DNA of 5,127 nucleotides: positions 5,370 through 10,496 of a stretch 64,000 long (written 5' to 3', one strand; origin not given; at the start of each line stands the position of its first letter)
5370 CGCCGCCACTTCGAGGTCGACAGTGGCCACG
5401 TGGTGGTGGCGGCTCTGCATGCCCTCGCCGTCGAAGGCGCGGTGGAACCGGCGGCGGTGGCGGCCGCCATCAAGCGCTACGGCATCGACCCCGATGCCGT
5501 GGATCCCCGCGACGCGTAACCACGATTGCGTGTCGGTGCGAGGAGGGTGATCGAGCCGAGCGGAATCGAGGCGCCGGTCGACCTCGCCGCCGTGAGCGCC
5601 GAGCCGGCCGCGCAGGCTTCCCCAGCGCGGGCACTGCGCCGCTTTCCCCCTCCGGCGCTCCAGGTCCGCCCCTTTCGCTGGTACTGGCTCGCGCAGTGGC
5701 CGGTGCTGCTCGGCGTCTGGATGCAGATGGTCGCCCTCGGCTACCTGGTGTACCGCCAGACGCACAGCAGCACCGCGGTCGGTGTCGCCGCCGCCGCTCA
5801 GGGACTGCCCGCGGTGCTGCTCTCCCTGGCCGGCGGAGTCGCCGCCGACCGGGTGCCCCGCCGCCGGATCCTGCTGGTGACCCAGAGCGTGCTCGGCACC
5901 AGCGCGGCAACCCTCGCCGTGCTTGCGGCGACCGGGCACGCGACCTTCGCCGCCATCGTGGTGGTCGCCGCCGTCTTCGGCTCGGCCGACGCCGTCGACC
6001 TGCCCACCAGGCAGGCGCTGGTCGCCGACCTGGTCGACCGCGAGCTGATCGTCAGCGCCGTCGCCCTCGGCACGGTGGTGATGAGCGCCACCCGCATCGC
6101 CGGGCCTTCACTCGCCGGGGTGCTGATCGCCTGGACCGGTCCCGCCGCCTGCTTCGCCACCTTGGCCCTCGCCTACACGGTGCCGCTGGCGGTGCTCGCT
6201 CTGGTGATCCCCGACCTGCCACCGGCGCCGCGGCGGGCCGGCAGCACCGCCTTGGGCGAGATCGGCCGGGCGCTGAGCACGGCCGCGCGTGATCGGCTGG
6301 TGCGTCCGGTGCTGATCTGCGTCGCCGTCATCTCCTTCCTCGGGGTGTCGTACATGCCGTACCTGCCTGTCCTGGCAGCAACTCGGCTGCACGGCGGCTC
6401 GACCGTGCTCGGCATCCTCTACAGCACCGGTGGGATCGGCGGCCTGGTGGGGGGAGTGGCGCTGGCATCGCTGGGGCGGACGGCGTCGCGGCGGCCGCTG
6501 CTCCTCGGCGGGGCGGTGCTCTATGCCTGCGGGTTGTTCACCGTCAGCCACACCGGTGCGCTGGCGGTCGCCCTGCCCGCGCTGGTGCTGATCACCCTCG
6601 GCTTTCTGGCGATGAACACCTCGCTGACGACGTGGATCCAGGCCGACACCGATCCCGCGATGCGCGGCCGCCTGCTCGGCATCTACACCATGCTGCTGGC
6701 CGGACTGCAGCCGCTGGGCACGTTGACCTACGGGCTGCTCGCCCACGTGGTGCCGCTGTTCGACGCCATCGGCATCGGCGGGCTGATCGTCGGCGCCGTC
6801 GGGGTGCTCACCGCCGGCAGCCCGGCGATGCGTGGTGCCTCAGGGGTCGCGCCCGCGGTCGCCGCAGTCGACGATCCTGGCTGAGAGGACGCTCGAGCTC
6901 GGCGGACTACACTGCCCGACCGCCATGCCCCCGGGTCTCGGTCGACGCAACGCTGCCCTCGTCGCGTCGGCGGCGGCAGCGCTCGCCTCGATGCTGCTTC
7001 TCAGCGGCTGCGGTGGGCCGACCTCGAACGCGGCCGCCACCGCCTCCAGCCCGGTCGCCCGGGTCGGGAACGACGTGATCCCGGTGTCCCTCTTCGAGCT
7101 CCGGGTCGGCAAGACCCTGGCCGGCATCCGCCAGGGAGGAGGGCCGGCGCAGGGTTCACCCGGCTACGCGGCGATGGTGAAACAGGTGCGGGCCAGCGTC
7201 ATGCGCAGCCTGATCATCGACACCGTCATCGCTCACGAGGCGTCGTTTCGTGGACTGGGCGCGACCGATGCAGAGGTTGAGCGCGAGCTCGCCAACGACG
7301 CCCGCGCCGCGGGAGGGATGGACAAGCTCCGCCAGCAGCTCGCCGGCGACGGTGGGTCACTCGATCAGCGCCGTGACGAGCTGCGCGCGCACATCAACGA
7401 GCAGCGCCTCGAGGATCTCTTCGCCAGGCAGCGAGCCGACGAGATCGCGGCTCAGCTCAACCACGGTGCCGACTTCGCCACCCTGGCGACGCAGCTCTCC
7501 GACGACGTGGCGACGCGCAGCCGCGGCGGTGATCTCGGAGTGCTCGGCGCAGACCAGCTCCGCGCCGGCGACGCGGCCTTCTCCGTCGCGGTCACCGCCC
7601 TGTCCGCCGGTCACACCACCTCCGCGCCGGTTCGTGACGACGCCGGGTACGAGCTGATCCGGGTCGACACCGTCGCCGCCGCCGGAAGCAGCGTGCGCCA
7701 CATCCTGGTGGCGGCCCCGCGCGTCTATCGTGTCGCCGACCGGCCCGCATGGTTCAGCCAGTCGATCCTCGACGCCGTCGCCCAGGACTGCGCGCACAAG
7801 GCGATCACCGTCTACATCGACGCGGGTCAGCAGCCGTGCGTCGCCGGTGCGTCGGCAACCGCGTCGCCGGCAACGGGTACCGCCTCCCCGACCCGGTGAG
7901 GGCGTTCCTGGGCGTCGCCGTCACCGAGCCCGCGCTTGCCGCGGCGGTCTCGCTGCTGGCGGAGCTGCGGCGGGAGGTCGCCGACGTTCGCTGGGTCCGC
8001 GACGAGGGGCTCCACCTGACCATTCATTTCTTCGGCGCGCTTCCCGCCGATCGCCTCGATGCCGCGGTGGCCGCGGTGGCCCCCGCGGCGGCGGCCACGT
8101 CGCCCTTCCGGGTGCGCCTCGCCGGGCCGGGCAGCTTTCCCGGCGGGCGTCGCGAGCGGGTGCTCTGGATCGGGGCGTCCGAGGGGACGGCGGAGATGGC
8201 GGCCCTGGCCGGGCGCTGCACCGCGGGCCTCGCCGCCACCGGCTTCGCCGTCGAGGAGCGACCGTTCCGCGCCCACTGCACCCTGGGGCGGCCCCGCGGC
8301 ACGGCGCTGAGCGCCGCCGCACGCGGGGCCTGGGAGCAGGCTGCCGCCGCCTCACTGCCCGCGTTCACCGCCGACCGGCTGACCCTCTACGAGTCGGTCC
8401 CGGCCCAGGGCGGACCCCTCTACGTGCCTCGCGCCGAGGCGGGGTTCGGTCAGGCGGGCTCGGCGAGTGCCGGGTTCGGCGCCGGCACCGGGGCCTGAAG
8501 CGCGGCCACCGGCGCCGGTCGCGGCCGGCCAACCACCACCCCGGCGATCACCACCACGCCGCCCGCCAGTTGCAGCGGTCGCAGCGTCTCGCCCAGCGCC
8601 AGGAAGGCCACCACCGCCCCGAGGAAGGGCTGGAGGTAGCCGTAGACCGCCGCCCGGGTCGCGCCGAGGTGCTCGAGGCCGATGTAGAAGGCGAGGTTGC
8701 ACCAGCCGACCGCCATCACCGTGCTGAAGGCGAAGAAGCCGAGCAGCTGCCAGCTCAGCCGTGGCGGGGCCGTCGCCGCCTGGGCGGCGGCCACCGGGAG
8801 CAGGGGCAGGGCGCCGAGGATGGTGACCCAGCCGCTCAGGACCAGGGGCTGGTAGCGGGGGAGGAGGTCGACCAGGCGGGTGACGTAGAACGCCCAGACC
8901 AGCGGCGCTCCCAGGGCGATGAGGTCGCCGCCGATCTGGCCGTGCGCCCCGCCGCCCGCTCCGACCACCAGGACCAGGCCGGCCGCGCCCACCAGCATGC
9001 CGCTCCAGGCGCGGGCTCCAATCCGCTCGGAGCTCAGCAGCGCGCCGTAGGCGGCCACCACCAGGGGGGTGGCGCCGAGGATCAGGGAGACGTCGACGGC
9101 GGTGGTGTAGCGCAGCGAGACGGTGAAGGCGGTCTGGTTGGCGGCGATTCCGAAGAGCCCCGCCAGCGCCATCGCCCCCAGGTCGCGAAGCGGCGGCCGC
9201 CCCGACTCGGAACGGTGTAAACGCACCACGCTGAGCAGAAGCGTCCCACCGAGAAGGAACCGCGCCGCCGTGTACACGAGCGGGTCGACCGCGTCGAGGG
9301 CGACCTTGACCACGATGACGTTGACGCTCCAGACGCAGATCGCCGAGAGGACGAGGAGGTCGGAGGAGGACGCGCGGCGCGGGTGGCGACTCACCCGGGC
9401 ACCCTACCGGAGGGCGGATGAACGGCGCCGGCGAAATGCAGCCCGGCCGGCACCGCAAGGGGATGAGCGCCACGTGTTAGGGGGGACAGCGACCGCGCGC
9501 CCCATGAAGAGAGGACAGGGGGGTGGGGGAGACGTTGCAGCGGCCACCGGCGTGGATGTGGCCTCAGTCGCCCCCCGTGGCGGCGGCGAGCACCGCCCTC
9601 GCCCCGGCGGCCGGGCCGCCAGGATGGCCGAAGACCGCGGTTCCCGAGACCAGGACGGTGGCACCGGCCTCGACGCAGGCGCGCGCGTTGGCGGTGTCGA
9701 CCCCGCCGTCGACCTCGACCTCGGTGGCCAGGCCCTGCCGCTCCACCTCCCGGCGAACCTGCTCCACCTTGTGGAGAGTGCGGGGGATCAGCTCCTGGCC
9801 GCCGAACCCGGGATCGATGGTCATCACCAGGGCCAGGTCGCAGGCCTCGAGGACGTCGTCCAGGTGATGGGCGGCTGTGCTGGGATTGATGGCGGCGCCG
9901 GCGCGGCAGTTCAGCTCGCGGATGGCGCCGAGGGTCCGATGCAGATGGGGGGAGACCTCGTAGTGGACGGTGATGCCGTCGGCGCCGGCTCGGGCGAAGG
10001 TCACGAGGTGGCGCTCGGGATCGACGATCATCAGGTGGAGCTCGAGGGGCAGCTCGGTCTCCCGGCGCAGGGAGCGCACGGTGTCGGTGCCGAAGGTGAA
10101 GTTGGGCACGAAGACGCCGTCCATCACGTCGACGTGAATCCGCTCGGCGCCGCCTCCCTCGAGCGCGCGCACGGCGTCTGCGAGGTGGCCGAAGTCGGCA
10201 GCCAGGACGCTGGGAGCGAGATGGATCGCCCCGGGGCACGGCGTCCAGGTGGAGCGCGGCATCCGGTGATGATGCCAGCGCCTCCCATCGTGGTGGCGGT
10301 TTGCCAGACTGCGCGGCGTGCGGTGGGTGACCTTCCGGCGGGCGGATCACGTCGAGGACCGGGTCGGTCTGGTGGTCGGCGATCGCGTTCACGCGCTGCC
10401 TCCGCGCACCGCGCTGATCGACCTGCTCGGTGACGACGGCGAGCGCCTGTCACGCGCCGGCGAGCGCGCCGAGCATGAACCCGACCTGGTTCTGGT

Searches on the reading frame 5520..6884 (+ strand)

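Call 19: search_protein_families(library=pfam, proteins=[window:5520-6884:+], max_evalue=0.001)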
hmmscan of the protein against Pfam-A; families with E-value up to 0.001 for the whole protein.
window:5520-6884:+ (454 aa): 2 families
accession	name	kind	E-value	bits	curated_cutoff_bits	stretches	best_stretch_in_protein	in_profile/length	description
PF05977.19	MFS_3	-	4e-49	167.9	27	1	48-430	8-389/524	Transmembrane secretion effector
PF07690.21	MFS_1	-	1e-32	113.8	33.4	1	56-394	2-340/347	Major Facilitator Superfamily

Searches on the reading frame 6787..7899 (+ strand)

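Call 19: search_protein_families(library=pfam, proteins=[window:6787-7899:+], max_evalue=0.001)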
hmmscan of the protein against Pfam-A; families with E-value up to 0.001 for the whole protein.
window:6787-7899:+ (370 aa): 5 families
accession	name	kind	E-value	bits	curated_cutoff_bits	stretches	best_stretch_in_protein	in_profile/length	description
PF13616.12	Rotamase_3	-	5.7e-14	53.1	22.5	1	206-295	29-114/116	PPIC-type PPIASE domain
PF00639.27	Rotamase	-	2.7e-12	47.9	21.7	1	213-294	18-96/97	PPIC-type PPIASE domain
PF13624.11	SurA_N_3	-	1.2e-08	35.4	27.2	1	65-207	19-160/162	SurA-like N-terminal domain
PF09312.16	SurA_N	-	2.9e-06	27.9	30.8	1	135-207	43-116/118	SurA N-terminal domain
PF13623.11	SurA_N_2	-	5e-06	26.9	28.5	1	56-192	8-136/145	SurA-like N-terminal domain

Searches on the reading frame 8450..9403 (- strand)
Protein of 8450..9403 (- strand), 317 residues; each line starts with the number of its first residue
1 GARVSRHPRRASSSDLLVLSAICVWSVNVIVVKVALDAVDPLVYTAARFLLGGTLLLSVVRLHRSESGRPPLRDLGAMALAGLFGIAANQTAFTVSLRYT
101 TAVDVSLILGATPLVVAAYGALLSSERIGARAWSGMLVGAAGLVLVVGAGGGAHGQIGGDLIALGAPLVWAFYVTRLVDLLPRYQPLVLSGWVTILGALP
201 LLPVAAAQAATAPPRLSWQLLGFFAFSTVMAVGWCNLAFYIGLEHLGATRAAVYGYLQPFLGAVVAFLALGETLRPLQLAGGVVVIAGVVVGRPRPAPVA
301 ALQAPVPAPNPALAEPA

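Call 19: search_protein_families(library=pfam, proteins=[window:8450-9403:-], max_evalue=0.001)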
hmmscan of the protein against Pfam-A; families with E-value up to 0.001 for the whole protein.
window:8450-9403:- (317 aa): 1 family
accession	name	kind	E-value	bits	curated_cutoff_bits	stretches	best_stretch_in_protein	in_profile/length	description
PF00892.27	EamA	-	4.2e-38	131.1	28.2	2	14-147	3-134/135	EamA-like transporter family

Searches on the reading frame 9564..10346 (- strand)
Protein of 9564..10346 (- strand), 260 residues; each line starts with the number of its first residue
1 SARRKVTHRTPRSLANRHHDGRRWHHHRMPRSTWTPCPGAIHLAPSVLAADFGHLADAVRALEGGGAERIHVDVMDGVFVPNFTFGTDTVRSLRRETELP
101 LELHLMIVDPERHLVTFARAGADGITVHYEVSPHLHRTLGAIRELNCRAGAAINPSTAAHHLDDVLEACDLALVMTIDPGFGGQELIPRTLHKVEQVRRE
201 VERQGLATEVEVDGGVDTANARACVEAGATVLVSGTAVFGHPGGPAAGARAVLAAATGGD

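Call 19: search_protein_families(library=pfam, proteins=[window:9564-10346:-], max_evalue=0.001)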
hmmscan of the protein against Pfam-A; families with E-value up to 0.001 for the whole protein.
window:9564-10346:- (260 aa): 1 family
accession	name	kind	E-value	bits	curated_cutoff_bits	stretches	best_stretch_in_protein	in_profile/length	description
PF00834.25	Ribul_P_3_epim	-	5.1e-67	225.5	21.1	1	43-239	2-198/198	Ribulose-phosphate 3 epimerase family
